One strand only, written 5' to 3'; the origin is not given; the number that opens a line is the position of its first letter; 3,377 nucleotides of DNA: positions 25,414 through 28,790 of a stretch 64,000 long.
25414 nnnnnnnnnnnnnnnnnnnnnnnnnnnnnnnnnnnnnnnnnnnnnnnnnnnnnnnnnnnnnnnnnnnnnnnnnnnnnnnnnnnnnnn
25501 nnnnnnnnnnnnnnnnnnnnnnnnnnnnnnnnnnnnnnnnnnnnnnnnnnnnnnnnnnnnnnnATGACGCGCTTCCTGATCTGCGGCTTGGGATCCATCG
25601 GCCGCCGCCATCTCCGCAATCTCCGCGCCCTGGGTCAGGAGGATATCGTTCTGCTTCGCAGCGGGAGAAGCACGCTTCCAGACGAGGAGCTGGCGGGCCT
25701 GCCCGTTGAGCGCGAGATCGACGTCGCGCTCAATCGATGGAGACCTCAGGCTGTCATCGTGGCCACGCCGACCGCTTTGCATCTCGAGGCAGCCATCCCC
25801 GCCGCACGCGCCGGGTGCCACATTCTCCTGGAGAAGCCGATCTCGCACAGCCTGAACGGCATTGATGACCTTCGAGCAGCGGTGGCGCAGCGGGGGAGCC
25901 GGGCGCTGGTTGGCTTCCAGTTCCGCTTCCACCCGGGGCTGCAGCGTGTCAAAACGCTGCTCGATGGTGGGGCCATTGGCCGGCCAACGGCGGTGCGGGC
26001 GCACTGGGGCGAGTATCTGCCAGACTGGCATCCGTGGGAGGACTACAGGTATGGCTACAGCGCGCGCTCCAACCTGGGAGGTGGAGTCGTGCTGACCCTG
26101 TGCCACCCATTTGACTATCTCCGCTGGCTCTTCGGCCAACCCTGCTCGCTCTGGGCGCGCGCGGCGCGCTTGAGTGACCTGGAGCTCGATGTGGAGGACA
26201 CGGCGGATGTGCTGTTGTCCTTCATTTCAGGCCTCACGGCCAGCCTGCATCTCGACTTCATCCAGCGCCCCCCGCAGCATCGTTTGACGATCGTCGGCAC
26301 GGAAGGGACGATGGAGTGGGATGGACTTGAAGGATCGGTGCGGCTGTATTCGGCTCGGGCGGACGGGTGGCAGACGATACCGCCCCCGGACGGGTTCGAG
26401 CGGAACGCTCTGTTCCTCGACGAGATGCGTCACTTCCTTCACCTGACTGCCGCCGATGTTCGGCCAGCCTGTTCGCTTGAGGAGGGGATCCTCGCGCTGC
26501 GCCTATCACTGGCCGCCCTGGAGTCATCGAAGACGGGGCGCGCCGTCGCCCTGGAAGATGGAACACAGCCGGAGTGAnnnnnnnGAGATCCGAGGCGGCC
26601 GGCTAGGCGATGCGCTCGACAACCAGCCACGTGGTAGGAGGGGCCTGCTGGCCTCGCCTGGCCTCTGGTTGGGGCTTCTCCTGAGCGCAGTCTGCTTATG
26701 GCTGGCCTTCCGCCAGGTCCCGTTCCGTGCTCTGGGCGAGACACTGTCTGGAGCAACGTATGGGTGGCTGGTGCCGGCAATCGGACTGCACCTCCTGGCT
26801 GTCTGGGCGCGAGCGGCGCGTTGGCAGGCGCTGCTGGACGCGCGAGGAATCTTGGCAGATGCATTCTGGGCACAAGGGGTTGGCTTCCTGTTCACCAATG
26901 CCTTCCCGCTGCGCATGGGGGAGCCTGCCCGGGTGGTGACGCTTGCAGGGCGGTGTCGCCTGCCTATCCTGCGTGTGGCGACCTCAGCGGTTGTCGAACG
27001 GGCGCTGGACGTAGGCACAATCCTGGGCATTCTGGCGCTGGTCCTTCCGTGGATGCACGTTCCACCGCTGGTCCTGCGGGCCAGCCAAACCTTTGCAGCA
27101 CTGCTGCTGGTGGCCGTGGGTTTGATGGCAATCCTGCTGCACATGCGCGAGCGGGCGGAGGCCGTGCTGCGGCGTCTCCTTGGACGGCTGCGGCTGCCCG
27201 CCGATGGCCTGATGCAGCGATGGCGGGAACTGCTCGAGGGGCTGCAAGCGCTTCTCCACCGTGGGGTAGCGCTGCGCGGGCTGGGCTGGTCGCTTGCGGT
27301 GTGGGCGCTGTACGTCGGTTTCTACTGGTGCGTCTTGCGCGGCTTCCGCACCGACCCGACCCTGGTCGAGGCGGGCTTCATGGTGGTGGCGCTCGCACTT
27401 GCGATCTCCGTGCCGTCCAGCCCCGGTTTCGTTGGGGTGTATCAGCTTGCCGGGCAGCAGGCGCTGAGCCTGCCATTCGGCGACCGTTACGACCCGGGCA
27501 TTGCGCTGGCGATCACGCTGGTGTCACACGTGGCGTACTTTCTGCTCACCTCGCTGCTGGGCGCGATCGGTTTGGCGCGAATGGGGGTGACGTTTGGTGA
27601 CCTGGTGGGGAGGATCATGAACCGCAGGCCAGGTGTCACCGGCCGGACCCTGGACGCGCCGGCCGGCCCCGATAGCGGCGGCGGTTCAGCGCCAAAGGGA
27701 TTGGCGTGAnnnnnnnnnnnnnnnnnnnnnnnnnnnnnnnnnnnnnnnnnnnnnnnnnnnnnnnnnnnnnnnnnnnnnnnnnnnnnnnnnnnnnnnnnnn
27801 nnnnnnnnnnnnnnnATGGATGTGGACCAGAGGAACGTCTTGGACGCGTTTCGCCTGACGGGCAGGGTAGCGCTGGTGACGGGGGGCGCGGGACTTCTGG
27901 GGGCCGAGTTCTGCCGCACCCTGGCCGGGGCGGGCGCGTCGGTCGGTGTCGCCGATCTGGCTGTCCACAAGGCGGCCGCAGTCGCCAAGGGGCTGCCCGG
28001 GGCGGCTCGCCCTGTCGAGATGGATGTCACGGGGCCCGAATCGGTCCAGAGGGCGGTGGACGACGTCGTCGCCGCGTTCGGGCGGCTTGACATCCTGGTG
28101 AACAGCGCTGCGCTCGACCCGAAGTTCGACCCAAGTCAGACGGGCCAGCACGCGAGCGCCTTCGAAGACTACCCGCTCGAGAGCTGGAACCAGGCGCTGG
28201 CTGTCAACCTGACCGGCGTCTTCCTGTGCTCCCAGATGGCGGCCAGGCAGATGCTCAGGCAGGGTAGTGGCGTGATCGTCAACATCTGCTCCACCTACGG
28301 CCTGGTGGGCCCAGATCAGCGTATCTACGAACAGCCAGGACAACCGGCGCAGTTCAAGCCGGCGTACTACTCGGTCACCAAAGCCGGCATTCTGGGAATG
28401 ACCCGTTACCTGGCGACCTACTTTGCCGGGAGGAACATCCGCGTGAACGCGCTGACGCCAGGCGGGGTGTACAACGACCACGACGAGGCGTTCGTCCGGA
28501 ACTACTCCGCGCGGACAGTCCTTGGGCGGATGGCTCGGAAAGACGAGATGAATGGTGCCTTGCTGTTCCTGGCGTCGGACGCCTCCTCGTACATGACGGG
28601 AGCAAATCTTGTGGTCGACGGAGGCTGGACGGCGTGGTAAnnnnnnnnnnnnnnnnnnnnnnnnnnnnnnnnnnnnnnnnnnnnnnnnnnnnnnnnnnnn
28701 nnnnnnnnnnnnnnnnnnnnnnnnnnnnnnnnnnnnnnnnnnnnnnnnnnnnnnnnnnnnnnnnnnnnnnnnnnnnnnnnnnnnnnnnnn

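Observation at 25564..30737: Second ulosonic-acid module: NeuA fused to a KdsC-type phosphatase, next to a SAF-less NeuB homolog and two oxidoreductases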

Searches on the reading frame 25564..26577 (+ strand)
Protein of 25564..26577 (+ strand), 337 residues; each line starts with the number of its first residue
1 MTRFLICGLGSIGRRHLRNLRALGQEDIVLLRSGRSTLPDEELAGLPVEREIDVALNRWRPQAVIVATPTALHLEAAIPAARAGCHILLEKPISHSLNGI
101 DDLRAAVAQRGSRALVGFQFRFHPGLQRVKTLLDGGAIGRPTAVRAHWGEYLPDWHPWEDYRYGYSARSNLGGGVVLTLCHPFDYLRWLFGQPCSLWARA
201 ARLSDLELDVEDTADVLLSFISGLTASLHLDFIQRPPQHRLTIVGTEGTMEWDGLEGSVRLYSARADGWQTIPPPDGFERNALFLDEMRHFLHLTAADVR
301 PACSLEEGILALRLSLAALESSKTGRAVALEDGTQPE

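Call 4: search_protein_families(library=pfam, proteins=[window:25564-26577:+], max_evalue=0.01)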
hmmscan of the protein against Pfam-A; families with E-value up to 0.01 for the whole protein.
window:25564-26577:+ (337 aa): 3 families
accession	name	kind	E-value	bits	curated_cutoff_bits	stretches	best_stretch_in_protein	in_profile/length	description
PF22725.1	GFO_IDH_MocA_C3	-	1.4e-23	83.6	27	1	127-251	2-124/124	GFO/IDH/MocA C-terminal domain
PF02894.22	GFO_IDH_MocA_C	-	3.3e-17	63.5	22.9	1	130-330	1-218/218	Oxidoreductase family, C-terminal alpha/beta domain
PF01408.29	GFO_IDH_MocA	-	2e-16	61.2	24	1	3-118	2-120/120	Oxidoreductase family, NAD-binding Rossmann fold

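Call 5: search_protein_families(library=ncbifam, proteins=[window:25564-26577:+], max_evalue=0.01)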
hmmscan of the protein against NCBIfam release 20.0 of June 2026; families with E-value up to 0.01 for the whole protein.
window:25564-26577:+ (337 aa): 8 families
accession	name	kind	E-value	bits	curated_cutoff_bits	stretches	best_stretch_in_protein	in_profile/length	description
TIGR04380.1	myo_inos_iolG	equivalog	1.8e-34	119.1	355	1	3-328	3-329/330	inositol 2-dehydrogenase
NF040723.1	UDP-GlcNAcDh_Arch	equivalog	4.2e-22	79.1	450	1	61-323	61-302/302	UDP-N-acetylglucosamine 3-dehydrogenase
NF041392.1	XylDh_Gfo6_Halo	equivalog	3.1e-15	55.8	350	1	62-328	84-348/350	D-xylose 1-dehydrogenase Gfo6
NF052479.1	LevoglcsnDh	equivalog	4.2e-15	55.3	650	1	64-195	77-207/386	levoglucosan dehydrogenase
NF008607.0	PRK11579.1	subfamily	1.8e-08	33.7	330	1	43-205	47-204/346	oxidoreductase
NF052679.1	InsChiInosDhIolG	equivalog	8.8e-08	31.5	540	1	4-190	5-185/343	bifunctional inositol 2-dehydrogenase/D-chiro-inositol 1-dehydrogenase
NF058561.1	BT_2158_fam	equivalog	0.00021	20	750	1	62-146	98-182/487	glycoside 3-dehydrogenase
NF007574.0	PRK10206.1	equivalog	0.00026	20.2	352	1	52-248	57-243/345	oxidoreductase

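Call 33: search_solved_structures(query=window:25564-26577:+, max_evalue=0.00001)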
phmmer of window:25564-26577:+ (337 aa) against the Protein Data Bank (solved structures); distinct sequences matched with E-value up to 0.00001: 59.
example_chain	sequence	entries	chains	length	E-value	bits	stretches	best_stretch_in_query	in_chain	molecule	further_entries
3ezy_A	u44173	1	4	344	2.9e-18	69.3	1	3-332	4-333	Dehydrogenase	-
2glx_A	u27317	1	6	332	6.6e-18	68.2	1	61-333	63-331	1,5-anhydro-D-fructose reductase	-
4koa_A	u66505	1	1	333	1.4e-16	63.8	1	6-333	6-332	1,5-anhydro-D-fructose reductase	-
3cea_A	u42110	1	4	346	5.2e-16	61.9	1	3-329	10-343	Myo-inositol 2-dehydrogenase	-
4hkt_A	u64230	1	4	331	1.3e-15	60.6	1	2-328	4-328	Inositol 2-dehydrogenase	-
8w9s_A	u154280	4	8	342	1.7e-15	60.2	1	6-330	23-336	NADH-dependent dihydrogenase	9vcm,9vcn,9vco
3q2k_A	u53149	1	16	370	2.8e-15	59.5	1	3-272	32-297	oxidoreductase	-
5ya8_A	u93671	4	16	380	6.6e-15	58.3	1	63-255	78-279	Scyllo-inositol dehydrogenase with L-glucose dehydrogenase activity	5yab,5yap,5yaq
6ktj_A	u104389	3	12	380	7.4e-15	58.1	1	63-255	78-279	Scyllo-inositol dehydrogenase with L-glucose dehydrogenase activity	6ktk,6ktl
6nor_A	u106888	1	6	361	3.3e-14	56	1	45-328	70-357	Putative NAD dependent dehydrogenase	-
6z3b_B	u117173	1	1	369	4.7e-14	55.5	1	37-254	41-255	Gfo/Idh/MocA family oxidoreductase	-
6z3b_A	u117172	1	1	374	4.9e-14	55.4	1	37-254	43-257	Gfo/Idh/MocA family oxidoreductase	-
6z3c_AAA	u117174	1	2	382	5.2e-14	55.4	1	37-254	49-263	Gfo/Idh/MocA family oxidoreductase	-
4n54_A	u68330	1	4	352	1.4e-13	53.9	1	5-203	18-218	Inositol dehydrogenase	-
4mkx_A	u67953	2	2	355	1.4e-13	53.9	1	5-203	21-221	Inositol dehydrogenase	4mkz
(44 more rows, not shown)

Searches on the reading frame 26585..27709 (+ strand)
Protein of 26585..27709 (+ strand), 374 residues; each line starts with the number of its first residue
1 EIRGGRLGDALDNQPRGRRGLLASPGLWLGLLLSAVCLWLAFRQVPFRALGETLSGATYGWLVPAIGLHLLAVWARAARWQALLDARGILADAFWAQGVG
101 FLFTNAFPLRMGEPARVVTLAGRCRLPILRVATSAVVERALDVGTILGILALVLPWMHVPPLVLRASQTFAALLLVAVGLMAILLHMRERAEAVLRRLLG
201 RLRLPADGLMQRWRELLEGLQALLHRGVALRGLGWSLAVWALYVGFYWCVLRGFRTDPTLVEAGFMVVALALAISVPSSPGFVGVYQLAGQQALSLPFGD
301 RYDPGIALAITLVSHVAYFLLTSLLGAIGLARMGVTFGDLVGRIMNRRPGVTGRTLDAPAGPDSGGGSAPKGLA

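Call 4: search_protein_families(library=pfam, proteins=[window:26585-27709:+], max_evalue=0.01)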
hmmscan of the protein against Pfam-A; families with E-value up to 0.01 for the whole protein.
window:26585-27709:+ (374 aa): 1 family
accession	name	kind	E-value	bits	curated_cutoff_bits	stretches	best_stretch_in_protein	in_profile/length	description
PF03706.18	LPG_synthase_TM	-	4.1e-43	148.4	33.4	1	28-326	2-302/302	Lysylphosphatidylglycerol synthase TM region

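Call 5: search_protein_families(library=ncbifam, proteins=[window:26585-27709:+], max_evalue=0.01)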
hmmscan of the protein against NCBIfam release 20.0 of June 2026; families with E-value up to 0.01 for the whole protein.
window:26585-27709:+ (374 aa): 1 family
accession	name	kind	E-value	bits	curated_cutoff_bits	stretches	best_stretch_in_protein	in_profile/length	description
TIGR00374.1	TIGR00374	subfamily_domain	5.2e-09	36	43.2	1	36-329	11-309/323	flippase-like domain-containing protein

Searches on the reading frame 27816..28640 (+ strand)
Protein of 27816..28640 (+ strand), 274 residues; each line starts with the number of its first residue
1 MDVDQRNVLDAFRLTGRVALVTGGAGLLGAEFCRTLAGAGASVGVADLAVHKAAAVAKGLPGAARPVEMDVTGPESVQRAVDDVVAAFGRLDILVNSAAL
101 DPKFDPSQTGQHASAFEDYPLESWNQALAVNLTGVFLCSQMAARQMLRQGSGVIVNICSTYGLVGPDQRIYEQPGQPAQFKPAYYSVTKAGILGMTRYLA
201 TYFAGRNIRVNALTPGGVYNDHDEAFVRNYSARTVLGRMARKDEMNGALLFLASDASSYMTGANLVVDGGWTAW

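Call 4: search_protein_families(library=pfam, proteins=[window:27816-28640:+], max_evalue=0.01)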
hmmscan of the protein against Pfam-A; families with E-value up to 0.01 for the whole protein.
window:27816-28640:+ (274 aa): 5 families
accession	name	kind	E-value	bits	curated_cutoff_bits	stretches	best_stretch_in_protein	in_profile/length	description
PF13561.12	adh_short_C2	-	5.4e-49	167.3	27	1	28-272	8-236/236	Enoyl-(Acyl carrier protein) reductase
PF00106.31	adh_short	-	5.1e-42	144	26.6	1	17-225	1-189/195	short chain dehydrogenase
PF01370.27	Epimerase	-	1.5e-05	25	20.9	1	19-84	1-63/240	NAD dependent epimerase/dehydratase family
PF01073.25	3Beta_HSD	-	0.0015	18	22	1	20-85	1-68/280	3-beta hydroxysteroid dehydrogenase/isomerase family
PF08659.16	KR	-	0.0045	17.4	22.6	0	19-99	3-90/180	KR domain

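Call 5: search_protein_families(library=ncbifam, proteins=[window:27816-28640:+], max_evalue=0.01)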
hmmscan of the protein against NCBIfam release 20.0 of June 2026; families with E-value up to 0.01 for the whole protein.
window:27816-28640:+ (274 aa): 215 families (the best 25 are shown)
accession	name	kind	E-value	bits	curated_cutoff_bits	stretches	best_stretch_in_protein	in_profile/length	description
NF006619.0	PRK09186.1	equivalog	1.9e-53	181.7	255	1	14-272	2-255/256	oxidoreductase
NF006070.0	PRK08213.1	subfamily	1.4e-50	172.2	279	1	6-273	2-258/259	gluconate 5-dehydrogenase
NF005067.0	PRK06484.1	equivalog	2.1e-49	168.5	713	1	15-273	8-253/524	short chain dehydrogenase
NF005309.0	PRK06841.1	subfamily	4e-49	167.4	286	1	7-272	6-253/255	GolD/DthD family dehydrogenase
NF005853.0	PRK07774.1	equivalog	7.6e-48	163.1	303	1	12-272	2-247/250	SDR family oxidoreductase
NF004791.0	PRK06138.1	equivalog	1.7e-47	161.9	312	1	13-274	2-252/252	SDR family oxidoreductase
NF005559.1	PRK07231.1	subfamily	5e-47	160.5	215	1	13-272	1-248/249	glucose 1-dehydrogenase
NF004198.0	PRK05653.1-3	equivalog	2.1e-46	158.4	296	1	14-271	5-246/248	3-oxoacyl-ACP reductase FabG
NF005446.0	PRK07035.1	equivalog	3.6e-46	157.5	373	1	10-272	5-254/255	SDR family oxidoreductase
NF004774.0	PRK06114.1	equivalog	4.6e-46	157.3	360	1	7-274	7-262/262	SDR family oxidoreductase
NF009466.0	PRK12826.1-2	subfamily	2.3e-44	151.8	222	1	16-271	3-244/248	3-oxoacyl-ACP reductase FabG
NF052558.1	MBtsdlDhBudC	equivalog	5.4e-44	150.6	270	1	15-274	2-244/250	meso-2,3-butanediol dehydrogenase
NF006121.0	PRK08265.1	subfamily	4.9e-43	147.5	294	1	13-273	4-247/263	short chain dehydrogenase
NF053702.1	TrHdxCHCADhChcB1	equivalog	6.6e-43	146.9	400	1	13-273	1-242/250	trans-4-hydroxycyclohexanecarboxylate dehydrogenase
NF006132.0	PRK08277.1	subfamily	8.7e-43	146.7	281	1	11-274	5-277/280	D-mannonate oxidoreductase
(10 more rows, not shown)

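Call 34: search_solved_structures(query=window:27816-28640:+, max_evalue=1e-25)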
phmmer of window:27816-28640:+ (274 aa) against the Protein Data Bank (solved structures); distinct sequences matched with E-value up to 1e-25: 41.
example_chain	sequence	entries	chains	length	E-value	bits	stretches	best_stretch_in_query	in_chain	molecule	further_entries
1nff_A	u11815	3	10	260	4.9e-37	131.2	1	13-273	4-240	Putative oxidoreductase Rv2002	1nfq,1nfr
6uh2_A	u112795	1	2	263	6.7e-37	130.7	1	11-272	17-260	Short chain dehydrogenase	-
3r1i_A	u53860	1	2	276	9.6e-35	123.7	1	6-272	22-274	Short-chain type dehydrogenase/reductase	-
5itv_A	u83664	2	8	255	4.5e-33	118.2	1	13-273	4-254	Dihydroanticapsin 7-dehydrogenase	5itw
2p68_A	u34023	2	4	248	1.2e-31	113.5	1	13-270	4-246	3-oxoacyl-[acyl-carrier-protein] reductase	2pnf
4wec_A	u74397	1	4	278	2e-31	112.8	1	12-271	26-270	Short chain dehydrogenase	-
4nbu_A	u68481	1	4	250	6.4e-31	111.1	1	13-270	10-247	3-oxoacyl-(Acyl-carrier-protein) reductase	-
5x8h_A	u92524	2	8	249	1.3e-30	110.2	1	14-273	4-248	Short-chain dehydrogenase reductase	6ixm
5u9p_A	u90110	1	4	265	1.4e-30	110.1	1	7-273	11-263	Gluconate 5-dehydrogenase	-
3qiv_A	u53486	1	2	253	1.9e-30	109.6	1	12-271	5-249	short-chain dehydrogenase or 3-oxoacyl-[acyl-carrier-protein] reductase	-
2hsd_A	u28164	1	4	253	7.7e-30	107.6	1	14-273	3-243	3-ALPHA, 20 BETA-HYDROXYSTEROID DEHYDROGENASE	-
8cxa_A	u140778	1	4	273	9e-30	107.4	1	12-270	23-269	3-oxoacyl-[acyl-carrier-protein] reductase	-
4ni5_A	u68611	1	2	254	2e-29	106.3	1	13-273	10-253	Oxidoreductase, short-chain dehydrogenase/reductase family protein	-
2wdz_A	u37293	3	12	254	5e-29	104.9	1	11-274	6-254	SHORT-CHAIN DEHYDROGENASE/REDUCTASE | GALACTITOL DEHYDROGENASE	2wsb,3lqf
4npc_A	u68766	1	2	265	5.7e-29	104.7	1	11-272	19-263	Sorbitol dehydrogenase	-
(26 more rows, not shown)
